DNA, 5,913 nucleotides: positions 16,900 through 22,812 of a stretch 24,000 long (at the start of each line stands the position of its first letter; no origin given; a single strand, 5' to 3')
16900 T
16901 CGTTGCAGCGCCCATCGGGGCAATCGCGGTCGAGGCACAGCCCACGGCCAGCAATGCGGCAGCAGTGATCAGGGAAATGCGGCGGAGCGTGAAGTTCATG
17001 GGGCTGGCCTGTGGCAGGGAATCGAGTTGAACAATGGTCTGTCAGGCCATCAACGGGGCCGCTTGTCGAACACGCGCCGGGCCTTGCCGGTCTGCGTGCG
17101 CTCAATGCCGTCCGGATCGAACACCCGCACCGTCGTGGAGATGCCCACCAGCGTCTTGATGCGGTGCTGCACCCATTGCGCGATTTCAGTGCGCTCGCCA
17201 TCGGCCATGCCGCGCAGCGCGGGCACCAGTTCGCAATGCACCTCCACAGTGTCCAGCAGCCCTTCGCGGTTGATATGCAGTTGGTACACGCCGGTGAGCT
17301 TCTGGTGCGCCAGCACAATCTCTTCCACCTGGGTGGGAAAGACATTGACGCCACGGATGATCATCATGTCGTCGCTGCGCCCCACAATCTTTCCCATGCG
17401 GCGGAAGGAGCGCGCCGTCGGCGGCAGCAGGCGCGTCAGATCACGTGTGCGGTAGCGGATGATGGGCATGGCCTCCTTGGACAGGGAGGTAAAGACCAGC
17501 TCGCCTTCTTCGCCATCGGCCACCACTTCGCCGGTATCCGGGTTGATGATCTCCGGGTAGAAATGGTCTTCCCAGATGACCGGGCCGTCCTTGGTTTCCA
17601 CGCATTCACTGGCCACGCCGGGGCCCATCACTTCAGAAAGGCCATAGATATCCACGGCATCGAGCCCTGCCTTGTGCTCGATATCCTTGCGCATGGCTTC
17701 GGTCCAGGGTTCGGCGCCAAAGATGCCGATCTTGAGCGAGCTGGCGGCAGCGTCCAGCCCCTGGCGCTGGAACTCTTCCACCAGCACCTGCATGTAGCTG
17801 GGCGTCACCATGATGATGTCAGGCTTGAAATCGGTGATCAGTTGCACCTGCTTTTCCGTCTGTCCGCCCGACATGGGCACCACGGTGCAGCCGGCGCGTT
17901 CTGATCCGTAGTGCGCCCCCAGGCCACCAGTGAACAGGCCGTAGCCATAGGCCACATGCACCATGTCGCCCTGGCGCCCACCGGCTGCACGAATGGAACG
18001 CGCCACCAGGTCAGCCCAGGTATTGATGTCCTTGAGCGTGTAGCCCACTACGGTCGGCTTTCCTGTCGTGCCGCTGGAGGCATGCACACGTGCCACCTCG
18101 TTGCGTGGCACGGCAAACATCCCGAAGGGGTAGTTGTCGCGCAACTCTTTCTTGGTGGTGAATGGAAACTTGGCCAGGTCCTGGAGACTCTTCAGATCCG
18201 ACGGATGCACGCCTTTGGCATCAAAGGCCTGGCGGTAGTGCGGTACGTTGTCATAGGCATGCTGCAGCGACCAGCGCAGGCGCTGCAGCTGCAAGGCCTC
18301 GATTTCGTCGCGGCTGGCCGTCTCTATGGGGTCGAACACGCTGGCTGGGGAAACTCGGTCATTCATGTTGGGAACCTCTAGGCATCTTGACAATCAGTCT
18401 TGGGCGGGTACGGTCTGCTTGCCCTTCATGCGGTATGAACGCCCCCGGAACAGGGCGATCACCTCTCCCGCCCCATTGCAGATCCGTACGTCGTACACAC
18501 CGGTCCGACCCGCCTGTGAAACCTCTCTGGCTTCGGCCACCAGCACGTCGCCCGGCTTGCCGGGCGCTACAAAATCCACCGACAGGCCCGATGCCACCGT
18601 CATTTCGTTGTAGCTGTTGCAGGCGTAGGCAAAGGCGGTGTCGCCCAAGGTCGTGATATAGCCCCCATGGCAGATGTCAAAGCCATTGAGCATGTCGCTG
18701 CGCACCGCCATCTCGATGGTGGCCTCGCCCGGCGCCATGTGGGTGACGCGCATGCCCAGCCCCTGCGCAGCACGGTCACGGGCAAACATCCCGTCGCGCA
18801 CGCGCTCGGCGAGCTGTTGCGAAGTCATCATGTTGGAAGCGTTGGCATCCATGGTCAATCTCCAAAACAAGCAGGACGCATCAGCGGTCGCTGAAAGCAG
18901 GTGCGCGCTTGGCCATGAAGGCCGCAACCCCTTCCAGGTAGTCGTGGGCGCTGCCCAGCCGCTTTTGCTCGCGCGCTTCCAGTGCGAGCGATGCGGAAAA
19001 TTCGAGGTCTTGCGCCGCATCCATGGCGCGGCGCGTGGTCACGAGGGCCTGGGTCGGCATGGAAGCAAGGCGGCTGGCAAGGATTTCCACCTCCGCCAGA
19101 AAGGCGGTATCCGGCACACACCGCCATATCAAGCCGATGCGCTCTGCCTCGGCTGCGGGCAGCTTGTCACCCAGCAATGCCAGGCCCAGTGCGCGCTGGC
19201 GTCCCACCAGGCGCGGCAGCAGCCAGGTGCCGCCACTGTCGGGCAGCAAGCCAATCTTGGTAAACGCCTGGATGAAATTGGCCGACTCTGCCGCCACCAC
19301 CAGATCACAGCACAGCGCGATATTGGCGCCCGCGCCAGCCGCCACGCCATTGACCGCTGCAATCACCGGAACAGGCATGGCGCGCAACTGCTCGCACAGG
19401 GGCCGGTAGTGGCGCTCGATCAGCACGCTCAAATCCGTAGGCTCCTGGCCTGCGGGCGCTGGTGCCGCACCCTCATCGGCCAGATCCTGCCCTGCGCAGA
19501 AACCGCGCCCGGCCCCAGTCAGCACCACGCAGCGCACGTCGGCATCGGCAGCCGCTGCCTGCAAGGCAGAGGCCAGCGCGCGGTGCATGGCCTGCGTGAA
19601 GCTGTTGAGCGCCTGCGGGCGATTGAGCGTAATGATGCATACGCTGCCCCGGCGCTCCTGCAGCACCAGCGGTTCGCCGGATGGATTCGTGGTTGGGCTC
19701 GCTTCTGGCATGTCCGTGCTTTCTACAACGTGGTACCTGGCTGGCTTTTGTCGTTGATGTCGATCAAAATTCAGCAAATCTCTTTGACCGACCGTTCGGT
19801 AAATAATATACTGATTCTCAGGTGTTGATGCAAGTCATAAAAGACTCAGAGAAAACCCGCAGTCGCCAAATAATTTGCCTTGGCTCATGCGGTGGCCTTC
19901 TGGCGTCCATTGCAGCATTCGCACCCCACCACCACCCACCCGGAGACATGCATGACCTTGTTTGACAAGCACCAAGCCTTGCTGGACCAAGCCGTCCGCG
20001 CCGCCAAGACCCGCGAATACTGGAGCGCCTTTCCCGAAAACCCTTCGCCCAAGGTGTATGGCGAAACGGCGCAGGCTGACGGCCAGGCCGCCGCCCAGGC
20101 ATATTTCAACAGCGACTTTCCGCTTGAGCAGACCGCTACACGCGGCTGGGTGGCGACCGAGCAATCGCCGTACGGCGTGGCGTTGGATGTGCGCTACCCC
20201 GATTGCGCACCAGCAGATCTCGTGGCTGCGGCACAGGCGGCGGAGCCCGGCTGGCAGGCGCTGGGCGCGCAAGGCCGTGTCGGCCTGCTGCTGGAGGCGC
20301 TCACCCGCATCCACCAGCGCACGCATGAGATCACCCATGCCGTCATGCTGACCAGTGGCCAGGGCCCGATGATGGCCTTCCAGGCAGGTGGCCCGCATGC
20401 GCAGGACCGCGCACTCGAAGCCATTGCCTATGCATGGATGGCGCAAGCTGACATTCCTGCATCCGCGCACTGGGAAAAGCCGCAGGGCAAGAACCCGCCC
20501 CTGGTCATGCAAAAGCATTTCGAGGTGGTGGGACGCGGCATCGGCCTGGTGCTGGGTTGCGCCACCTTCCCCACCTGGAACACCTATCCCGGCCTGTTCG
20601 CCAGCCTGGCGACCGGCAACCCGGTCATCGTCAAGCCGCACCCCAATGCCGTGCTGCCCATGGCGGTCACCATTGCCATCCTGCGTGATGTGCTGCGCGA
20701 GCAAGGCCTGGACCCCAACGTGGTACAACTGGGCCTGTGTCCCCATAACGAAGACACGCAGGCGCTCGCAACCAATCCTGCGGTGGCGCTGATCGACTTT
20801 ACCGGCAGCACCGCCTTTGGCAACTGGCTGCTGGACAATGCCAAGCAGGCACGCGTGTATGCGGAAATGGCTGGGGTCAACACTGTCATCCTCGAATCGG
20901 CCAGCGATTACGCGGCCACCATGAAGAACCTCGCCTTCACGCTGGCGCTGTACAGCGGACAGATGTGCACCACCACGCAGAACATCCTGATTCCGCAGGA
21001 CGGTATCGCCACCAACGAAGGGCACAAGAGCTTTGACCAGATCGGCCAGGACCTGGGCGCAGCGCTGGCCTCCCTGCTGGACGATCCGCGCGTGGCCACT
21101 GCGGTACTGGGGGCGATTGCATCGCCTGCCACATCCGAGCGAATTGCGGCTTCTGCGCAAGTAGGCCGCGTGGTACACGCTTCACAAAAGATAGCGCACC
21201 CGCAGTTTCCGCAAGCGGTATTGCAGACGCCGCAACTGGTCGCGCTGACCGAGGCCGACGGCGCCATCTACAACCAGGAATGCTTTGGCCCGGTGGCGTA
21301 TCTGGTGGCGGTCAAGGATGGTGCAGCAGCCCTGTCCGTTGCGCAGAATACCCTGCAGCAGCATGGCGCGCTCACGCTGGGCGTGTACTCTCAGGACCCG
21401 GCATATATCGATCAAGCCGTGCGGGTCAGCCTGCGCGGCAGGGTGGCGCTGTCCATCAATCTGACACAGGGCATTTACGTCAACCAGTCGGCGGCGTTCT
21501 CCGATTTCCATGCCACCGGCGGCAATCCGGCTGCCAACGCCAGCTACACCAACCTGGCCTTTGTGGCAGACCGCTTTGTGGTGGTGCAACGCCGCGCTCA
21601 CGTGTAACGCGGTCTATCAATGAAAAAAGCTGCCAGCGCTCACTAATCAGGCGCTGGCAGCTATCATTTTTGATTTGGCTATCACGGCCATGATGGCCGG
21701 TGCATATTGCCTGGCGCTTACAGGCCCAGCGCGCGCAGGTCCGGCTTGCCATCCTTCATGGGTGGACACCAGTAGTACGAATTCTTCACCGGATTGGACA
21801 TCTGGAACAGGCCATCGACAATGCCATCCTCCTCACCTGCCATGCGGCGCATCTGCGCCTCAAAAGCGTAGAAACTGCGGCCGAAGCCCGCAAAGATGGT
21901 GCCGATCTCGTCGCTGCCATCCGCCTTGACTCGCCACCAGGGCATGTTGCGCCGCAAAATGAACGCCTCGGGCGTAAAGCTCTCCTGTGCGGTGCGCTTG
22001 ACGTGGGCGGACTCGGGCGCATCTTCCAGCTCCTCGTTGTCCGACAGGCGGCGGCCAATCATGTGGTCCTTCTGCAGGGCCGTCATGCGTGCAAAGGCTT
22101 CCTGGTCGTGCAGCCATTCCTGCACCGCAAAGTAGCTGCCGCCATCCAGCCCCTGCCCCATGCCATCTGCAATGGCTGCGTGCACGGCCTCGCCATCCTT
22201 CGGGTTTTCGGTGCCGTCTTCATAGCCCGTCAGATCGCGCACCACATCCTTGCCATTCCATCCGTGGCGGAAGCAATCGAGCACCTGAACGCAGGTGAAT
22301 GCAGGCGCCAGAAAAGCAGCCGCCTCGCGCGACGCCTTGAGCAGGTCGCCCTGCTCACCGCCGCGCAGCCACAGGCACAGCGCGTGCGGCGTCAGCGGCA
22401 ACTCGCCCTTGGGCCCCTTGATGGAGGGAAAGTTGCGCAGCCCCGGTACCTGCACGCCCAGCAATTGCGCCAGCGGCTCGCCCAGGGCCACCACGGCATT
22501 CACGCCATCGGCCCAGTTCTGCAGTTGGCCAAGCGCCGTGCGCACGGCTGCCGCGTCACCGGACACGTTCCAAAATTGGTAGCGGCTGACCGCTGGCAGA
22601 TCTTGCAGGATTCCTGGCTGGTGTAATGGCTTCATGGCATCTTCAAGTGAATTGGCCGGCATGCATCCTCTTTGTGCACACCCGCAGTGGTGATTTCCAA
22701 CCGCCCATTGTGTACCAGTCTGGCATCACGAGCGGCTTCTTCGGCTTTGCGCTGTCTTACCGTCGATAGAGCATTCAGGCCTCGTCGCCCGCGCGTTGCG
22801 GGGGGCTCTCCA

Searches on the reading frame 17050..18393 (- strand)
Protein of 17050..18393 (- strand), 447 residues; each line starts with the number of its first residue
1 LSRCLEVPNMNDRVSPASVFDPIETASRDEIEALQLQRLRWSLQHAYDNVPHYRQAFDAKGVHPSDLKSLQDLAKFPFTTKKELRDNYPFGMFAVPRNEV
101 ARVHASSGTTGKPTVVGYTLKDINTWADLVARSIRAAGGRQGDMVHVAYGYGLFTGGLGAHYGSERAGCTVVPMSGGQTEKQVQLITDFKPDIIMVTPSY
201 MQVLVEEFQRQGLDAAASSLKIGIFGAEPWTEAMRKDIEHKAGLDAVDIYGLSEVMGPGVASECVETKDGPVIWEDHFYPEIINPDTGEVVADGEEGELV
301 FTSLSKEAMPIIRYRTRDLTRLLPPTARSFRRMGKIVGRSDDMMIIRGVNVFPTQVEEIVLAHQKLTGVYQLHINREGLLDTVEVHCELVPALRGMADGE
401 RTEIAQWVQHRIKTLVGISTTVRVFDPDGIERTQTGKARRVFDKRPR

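Call 5: search_protein_families(library=pfam, proteins=[window:17050-18393:-])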
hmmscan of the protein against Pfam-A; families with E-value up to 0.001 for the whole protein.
window:17050-18393:- (447 aa): 2 families
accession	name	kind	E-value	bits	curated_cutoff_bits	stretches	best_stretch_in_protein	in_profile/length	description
PF14535.12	AMP-binding_C_2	-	1.7e-20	73.5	25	1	348-445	1-96/96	AMP-binding enzyme C-terminal domain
PF00501.34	AMP-binding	-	5.7e-19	68.6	29.9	1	94-302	158-375/384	AMP-binding enzyme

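Call 6: search_protein_families(library=ncbifam, proteins=[window:17050-18393:-])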
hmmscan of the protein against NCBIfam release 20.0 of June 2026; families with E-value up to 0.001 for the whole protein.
window:17050-18393:- (447 aa): 39 families (the best 25 are shown)
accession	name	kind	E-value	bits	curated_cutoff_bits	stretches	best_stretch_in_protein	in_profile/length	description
TIGR02155.1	PA_CoA_ligase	equivalog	1.2e-217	722.5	646.3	1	24-445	1-422/422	phenylacetate--CoA ligase PaaK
NF041878.1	paak_haloarch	equivalog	2.4e-155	517.3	700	1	21-445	3-427/427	phenylacetate--CoA ligase PaaK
NF045666.1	DVU1553_fam_AMP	equivalog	2.9e-51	174.5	300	1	24-339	16-330/331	DVU_1553 family AMP-dependent CoA ligase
NF053551.1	FlxY_rubin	equivalog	5.7e-50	170.3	520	1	23-439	1-414/424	flexirubin biosynthesis putative acyl-CoA ligase FlxY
NF041217.1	BagE_FevW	exception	2.6e-44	151.9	800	1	28-373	10-344/424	bagremycin/ferroverdin synthetase BagE/FevW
TIGR03335.1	F390_ftsA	equivalog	1.5e-35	122.8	458.7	1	22-377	5-369/445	coenzyme F390 synthetase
NF004837.0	PRK06187.1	subfamily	4e-17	61.7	476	1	97-262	169-329/531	long-chain-fatty-acid--CoA ligase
TIGR02262.1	benz_CoA_lig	subfamily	1.2e-13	50.7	375.25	1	100-413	163-478/508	benzoate-CoA ligase family protein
NF009233.0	PRK12583.1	subfamily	1.1e-10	40.5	832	1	335-425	445-530/558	fatty acid CoA ligase family protein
NF005801.1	PRK07656.1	equivalog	3.8e-10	39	657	1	96-262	162-324/500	FadD3 family acyl-CoA ligase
NF005676.0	PRK07470.1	equivalog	3.9e-10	39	774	1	335-412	424-497/544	acyl-CoA synthetase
NF052269.1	Staph_lig_FadD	equivalog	1.7e-09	36.5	650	1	89-302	141-349/499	long-chain-fatty-acid--CoA ligase FadD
TIGR01733.1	AA-adenyl-dom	subfamily_domain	2e-08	33.5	317.4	1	97-261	119-279/409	amino acid adenylation domain-containing protein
NF006624.1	PRK09192.1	subfamily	2.5e-08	32.7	600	1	336-441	452-554/567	fatty acyl-AMP ligase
NF005714.0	PRK07529.1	subfamily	4.5e-08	31.9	632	1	98-255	218-375/640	acyl-CoA synthetase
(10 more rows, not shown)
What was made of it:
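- Checked: The upstream gene, 17050..18393(-), is PaaK: TIGR02155 scores 722.5 bits against a cut-off of 646 (call 6).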

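Call 25: find_related_loci(query=window:17050-18393:-, collection=metagenome_contigs, flank=6000)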
Query window:17050-18393:- (447 aa) in metagenome_contigs; peptide patterns used: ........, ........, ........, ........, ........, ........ (x = any residue, [..] = any of these).
600 stretches matched a pattern (row limit reached: there are more); 595 encode a relative of the query (tblastn E <= 1e-3); the best 80 are kept; 80 distinct loci.
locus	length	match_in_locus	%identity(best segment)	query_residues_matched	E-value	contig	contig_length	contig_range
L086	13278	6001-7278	88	22-447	0e+0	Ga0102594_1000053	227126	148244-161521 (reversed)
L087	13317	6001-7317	86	10-447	0e+0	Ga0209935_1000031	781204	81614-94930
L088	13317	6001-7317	86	10-447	0e+0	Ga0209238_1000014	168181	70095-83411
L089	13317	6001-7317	85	10-447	0e+0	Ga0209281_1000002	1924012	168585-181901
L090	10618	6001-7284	84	20-447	0e+0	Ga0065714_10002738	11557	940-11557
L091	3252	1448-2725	83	20-447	0e+0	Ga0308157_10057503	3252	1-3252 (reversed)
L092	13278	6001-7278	83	20-447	0e+0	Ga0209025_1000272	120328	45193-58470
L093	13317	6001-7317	79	9-447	0e+0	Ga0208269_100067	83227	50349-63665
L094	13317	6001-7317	79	9-447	0e+0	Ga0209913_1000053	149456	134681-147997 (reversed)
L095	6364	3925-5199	79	20-447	0e+0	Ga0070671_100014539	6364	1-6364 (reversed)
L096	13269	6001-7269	81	23-447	0e+0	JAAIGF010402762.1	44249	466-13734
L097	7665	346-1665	79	8-447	0e+0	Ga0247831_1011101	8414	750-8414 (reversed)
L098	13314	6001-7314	77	6-447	0e+0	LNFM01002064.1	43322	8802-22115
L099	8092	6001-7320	76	9-447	0e+0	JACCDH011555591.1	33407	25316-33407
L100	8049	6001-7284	77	20-447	0e+0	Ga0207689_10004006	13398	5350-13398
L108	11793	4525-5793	76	20-445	0e+0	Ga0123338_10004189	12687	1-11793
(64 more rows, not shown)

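Call 32: search_protein_families(library=pfam, proteins=[L108:5820-7796:+])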
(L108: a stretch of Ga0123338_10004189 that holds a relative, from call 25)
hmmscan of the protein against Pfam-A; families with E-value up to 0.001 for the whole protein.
L108:5820-7796:+ (658 aa): 6 families
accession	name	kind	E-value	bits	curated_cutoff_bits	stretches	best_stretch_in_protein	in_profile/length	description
PF00326.27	Peptidase_S9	-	2.5e-39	135.4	22.6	1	443-657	1-210/213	Prolyl oligopeptidase family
PF20434.5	BD-FAE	-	1.6e-10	41.3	26.8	1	419-616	6-214/215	BD-FAE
PF01738.24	DLH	-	4.4e-09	36.7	21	1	422-642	11-194/217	Dienelactone hydrolase family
PF02129.25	Peptidase_S15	-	1.6e-07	31.8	23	1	407-542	1-131/262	X-Pro dipeptidyl-peptidase (S15 family)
PF07859.19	Abhydrolase_3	-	0.00017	21.9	25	1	487-636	49-208/210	alpha/beta hydrolase fold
PF00561.26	Abhydrolase_1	-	0.0005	20.2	25.8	0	427-536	1-99/245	alpha/beta hydrolase fold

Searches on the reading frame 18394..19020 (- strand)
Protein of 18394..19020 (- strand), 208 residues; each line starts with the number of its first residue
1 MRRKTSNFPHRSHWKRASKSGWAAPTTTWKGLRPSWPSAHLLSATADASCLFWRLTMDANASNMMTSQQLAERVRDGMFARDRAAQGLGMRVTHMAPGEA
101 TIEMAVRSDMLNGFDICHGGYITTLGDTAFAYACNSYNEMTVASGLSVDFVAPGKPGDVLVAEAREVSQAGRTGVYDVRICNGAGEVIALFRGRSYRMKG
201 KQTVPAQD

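Call 5: search_protein_families(library=pfam, proteins=[window:18394-19020:-])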
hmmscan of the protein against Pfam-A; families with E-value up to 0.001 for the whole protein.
window:18394-19020:- (208 aa): 1 family
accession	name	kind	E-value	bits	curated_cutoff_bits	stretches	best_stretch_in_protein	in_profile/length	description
PF03061.28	4HBT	-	2.2e-15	57.2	20.6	1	116-188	3-78/79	Thioesterase superfamily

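Call 6: search_protein_families(library=ncbifam, proteins=[window:18394-19020:-])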
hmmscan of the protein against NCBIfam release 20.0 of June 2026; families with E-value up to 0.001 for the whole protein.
window:18394-19020:- (208 aa): 4 families
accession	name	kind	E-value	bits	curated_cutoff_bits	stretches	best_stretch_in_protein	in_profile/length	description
TIGR02286.1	PaaD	equivalog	8.3e-47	158.1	118.9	1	86-198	2-114/114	hydroxyphenylacetyl-CoA thioesterase PaaI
TIGR00369.1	unchar_dom_1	domain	3.4e-23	82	36.6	1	85-196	3-116/117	hotdog fold thioesterase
NF047425.1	MenI_Listeria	exception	7.1e-05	22.5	185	1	87-192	6-113/122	1,4-dihydroxy-2-naphthoyl-CoA hydrolase MenI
NF008675.0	PRK11688.1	equivalog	0.00088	19.1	107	0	63-134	4-77/156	thioesterase family protein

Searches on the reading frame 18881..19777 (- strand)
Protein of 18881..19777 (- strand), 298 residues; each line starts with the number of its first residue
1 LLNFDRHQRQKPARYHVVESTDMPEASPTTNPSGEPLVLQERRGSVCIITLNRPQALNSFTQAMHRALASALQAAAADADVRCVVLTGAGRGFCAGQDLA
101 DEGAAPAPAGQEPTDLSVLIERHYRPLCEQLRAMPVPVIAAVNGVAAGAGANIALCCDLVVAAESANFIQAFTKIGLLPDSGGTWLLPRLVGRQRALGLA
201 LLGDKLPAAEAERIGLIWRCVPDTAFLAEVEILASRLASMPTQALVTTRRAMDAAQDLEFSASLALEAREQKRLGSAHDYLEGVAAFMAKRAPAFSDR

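Call 8: search_protein_families(library=pfam, proteins=[window:18881-19777:-])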
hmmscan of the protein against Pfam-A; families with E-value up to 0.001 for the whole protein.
window:18881-19777:- (298 aa): 2 families
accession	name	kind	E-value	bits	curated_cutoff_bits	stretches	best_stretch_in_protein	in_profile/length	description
PF00378.25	ECH_1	-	6.2e-61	206.4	27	1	42-297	2-250/251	Enoyl-CoA hydratase/isomerase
PF16113.10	ECH_2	-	5e-38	131.9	27.2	1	47-226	2-177/335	Enoyl-CoA hydratase/isomerase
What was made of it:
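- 18881..19711 (-): paaG, an isomerase of the enoyl-CoA hydratase family and the first gene of the array. Pfam ECH_1 (call 8).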

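Call 63: search_protein_families(library=ncbifam, proteins=[window:18881-19711:-], max_evalue=1e-10)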
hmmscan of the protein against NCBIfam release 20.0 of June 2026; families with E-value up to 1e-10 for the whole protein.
window:18881-19711:- (276 aa): 68 families (the best 25 are shown)
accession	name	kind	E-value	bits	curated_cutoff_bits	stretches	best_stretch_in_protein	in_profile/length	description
TIGR02280.1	PaaB1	equivalog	2.7e-98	328.6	345.15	1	16-274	1-254/256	2-(1,2-epoxy-1,2-dihydrophenyl)acetyl-CoA isomerase PaaG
NF004635.0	PRK05981.1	equivalog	3.5e-80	269.3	351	1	18-274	8-264/266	enoyl-CoA hydratase/isomerase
NF006699.0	PRK09245.1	subfamily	1.8e-62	211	354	1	15-275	4-265/266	crotonase/enoyl-CoA hydratase family protein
NF004857.0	PRK06210.1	equivalog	5.1e-59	199.9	341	1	16-274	11-273/275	enoyl-CoA hydratase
NF046063.1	oxepin_alt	equivalog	9.2e-59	199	300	1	17-271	3-253/254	oxepin-CoA hydrolase, alternative type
NF051848.1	EnCoAHydtEchA19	equivalog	1.2e-58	198.7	400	1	17-276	3-258/258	enoyl-CoA hydratase EchA19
NF006007.0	PRK08138.1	subfamily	4.4e-56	190.1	355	1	16-275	10-260/261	enoyl-CoA hydratase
NF005700.0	PRK07511.1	subfamily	6.4e-56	189.8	274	1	16-274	5-259/260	enoyl-CoA hydratase family protein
NF004840.0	PRK06190.1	equivalog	3.2e-55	187.6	253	1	13-254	3-237/260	enoyl-CoA hydratase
NF004525.0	PRK05870.1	equivalog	1.1e-53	182.7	285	1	16-265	5-246/249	enoyl-CoA hydratase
NF004517.0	PRK05862.1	equivalog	1.8e-52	178.4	396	1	16-276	6-257/257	enoyl-CoA hydratase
NF006109.0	PRK08260.1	subfamily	5.8e-51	173.5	320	1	21-275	11-277/296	enoyl-CoA hydratase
NF006107.0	PRK08258.1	equivalog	6.2e-51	173.3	330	1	20-274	23-275/277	enoyl-CoA hydratase family protein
NF006008.0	PRK08139.1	equivalog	4.7e-49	167.3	313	1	10-275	7-265/266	enoyl-CoA hydratase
NF004725.0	PRK06072.1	equivalog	8.4e-49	166.5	293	1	18-274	4-246/248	enoyl-CoA hydratase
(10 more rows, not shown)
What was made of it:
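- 18881..19711 (-): TIGR02280 is the best hit at 328.6 bits, just under its cut-off of 345 (call 63).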

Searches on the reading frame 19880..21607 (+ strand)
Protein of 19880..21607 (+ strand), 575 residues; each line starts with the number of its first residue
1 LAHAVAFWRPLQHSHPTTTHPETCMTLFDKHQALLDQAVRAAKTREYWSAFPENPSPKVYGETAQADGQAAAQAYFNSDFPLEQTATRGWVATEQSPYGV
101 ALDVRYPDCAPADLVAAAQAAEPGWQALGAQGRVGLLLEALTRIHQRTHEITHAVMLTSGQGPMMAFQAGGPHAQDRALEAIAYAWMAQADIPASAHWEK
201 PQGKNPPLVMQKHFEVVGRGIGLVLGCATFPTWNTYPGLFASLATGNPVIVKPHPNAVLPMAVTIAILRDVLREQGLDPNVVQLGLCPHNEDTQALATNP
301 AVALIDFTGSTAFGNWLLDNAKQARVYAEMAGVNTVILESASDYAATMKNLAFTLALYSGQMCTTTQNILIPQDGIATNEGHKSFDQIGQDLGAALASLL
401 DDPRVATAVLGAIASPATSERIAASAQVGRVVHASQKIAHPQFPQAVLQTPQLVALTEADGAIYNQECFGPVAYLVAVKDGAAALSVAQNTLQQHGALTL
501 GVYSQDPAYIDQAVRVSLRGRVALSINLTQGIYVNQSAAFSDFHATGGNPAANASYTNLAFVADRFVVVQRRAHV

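Call 8: search_protein_families(library=pfam, proteins=[window:19880-21607:+])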
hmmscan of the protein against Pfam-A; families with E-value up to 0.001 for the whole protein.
window:19880-21607:+ (575 aa): 1 family
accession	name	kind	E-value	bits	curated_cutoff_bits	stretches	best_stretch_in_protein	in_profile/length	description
PF00171.27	Aldedh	-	5.7e-38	131.1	23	1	114-522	34-420/461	Aldehyde dehydrogenase family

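Call 63: search_protein_families(library=ncbifam, proteins=[window:19952-21607:+], max_evalue=1e-10)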
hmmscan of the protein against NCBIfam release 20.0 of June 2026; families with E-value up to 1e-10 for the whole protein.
window:19952-21607:+ (551 aa): 29 families (the best 25 are shown)
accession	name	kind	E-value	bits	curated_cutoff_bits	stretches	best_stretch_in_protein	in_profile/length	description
TIGR02288.1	PaaN_2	equivalog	5.3e-244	810.6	578.75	1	2-551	3-551/551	phenylacetic acid degradation protein PaaN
TIGR01237.1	D1pyr5carbox2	equivalog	2.3e-25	89.3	659.65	1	91-525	75-489/511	L-glutamate gamma-semialdehyde dehydrogenase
NF002852.0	PRK03137.1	subfamily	2.6e-25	89.2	648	1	91-527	79-494/514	L-glutamate gamma-semialdehyde dehydrogenase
TIGR04284.1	aldehy_Rv0768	hypoth_equivalog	4.6e-24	85.3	775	1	152-523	101-457/480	aldehyde dehydrogenase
NF052305.1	DioxValDhHalo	equivalog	9.5e-24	84.1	750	1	90-482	48-420/483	2,5-dioxovalerate dehydrogenase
NF050084.1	pip_6_carb_DH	equivalog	5.4e-22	78.4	730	1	208-470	135-389/475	L-piperidine-6-carboxylate dehydrogenase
NF040648.1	lactal_redase_Meth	equivalog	7.1e-20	71.4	650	1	217-492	152-410/463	lactaldehyde dehydrogenase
NF010000.0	PRK13473.1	subfamily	2.2e-19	69.5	615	1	91-482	45-414/475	aminobutyraldehyde dehydrogenase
TIGR03250.1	PhnAcAld_DH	equivalog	4.1e-19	68.6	635.65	1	215-490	160-418/472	phosphonoacetaldehyde dehydrogenase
NF006992.0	PRK09457.1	subfamily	5.8e-19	68.1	514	1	91-493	43-422/487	succinylglutamate-semialdehyde dehydrogenase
NF008868.0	PRK11903.1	equivalog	6.6e-19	67.9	444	1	184-499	138-455/521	3,4-dehydroadipyl-CoA semialdehyde dehydrogenase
NF040869.1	G3PDH_Arch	equivalog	1.4e-18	66.9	780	1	197-495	161-445/502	NADP-dependent glyceraldehyde-3-phosphate dehydrogenase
NF045736.1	PaDhStyDRhodo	equivalog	3.9e-18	65.3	800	1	215-482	164-419/479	phenylacetaldehyde dehydrogenase StyD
TIGR02299.1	HpaE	equivalog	6.3e-18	64.6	638.35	1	91-467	44-406/488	5-carboxymethyl-2-hydroxymuconate semialdehyde dehydrogenase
NF042993.1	AlphKGSA_gudD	equivalog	6.8e-17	61.4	770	1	90-467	47-408/481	alpha-ketoglutaric semialdehyde dehydrogenase GucD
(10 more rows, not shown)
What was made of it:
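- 19952..21607 (+): paaN (ring-opening aldehyde dehydrogenase), divergent from paaG. TIGR02288 at 810.6 bits against a cut-off of 579 (call 63)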

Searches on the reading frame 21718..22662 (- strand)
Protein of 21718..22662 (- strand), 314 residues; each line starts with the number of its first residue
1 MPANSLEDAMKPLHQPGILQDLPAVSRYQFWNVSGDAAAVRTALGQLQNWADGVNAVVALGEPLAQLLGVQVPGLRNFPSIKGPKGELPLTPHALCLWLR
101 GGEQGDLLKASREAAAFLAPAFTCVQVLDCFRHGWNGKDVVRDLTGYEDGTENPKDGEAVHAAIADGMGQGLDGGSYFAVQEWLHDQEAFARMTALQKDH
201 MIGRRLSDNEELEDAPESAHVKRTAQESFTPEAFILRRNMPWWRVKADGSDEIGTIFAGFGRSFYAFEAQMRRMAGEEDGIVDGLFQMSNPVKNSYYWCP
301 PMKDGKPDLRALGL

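Call 6: search_protein_families(library=ncbifam, proteins=[window:21718-22662:-])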
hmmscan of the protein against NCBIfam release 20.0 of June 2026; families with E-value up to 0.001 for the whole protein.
window:21718-22662:- (314 aa): 1 family
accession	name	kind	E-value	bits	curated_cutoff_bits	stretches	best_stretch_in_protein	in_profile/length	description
TIGR01413.1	Dyp_perox_fam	superfamily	2.7e-52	178.1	100.5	1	15-303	1-321/323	Dyp-type peroxidase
